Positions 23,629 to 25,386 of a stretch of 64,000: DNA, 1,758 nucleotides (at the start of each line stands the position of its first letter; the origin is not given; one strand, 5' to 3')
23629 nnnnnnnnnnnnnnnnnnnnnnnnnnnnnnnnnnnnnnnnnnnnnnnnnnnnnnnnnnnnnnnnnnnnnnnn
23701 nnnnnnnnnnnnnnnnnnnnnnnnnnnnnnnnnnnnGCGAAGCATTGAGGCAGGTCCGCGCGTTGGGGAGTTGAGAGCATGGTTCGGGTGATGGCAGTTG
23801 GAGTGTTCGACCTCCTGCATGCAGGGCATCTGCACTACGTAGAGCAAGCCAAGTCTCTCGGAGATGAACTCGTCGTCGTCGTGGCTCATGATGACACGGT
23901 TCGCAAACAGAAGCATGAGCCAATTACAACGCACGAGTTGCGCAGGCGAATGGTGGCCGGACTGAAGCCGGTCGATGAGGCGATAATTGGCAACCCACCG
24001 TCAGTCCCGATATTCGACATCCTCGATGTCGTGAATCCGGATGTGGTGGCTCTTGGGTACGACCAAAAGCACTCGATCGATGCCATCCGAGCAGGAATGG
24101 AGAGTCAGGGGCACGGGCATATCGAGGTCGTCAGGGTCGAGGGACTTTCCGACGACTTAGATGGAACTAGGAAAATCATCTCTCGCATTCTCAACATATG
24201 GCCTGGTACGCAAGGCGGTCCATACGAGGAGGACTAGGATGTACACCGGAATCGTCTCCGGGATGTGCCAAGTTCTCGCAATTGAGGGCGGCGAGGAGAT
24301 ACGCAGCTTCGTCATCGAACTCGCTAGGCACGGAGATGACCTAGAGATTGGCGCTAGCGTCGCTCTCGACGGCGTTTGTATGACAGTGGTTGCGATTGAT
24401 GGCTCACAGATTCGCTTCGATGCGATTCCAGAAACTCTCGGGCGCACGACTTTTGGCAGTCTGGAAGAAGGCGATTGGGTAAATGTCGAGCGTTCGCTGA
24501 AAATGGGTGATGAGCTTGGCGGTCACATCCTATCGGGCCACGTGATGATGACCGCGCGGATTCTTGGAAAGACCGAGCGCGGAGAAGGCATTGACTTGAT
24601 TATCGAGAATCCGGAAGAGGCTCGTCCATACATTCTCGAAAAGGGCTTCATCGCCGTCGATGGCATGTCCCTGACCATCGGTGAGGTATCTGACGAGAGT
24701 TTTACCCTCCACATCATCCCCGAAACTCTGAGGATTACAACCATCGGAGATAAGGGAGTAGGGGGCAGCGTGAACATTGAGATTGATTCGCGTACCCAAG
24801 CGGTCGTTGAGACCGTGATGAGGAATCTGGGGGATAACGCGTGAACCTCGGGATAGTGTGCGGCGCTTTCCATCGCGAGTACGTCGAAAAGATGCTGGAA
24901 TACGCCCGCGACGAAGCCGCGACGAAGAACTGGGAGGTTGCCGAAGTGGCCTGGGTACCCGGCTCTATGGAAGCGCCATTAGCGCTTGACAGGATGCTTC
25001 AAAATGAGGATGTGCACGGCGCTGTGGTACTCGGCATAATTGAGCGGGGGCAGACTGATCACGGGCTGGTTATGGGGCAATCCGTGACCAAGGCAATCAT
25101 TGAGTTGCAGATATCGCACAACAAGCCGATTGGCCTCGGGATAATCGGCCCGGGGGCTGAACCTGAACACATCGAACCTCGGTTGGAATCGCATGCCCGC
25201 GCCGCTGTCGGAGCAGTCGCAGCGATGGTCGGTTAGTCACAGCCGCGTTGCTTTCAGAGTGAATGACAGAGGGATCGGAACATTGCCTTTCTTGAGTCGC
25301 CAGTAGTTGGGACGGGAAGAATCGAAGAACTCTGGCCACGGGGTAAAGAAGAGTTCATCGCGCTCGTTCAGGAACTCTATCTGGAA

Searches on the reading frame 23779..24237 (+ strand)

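Call 8: search_protein_families(library=pfam, proteins=[window:23779-24237:+], max_evalue=0.001)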
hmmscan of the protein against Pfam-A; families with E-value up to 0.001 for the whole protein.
window:23779-24237:+ (152 aa): 1 family
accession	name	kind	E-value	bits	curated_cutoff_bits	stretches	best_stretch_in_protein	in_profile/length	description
PF01467.32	CTP_transf_like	-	8.9e-18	65.2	21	1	5-100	1-94/133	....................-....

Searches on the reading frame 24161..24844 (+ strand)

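Call 8: search_protein_families(library=pfam, proteins=[window:24161-24844:+], max_evalue=0.001)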
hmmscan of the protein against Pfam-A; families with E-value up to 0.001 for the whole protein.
window:24161-24844:+ (227 aa): 1 family
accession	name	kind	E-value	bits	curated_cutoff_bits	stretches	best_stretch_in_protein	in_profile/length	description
PF00677.23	Lum_binding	-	1.8e-42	143.7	27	2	125-209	1-86/86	Lumazine binding domain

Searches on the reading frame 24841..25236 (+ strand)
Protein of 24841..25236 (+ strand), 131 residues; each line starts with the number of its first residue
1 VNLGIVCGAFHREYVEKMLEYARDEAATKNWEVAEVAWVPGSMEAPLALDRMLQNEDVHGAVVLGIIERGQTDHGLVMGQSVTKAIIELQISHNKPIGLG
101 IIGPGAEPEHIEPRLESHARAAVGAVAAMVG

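Call 8: search_protein_families(library=pfam, proteins=[window:24841-25236:+], max_evalue=0.001)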
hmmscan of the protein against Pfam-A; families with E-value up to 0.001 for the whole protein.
window:24841-25236:+ (131 aa): 1 family
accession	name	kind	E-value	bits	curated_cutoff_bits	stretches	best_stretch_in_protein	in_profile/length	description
PF00885.24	DMRL_synthase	-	1.6e-26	93.3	26.7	1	1-130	2-135/139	6,7-dimethyl-8-ribityllumazine synthase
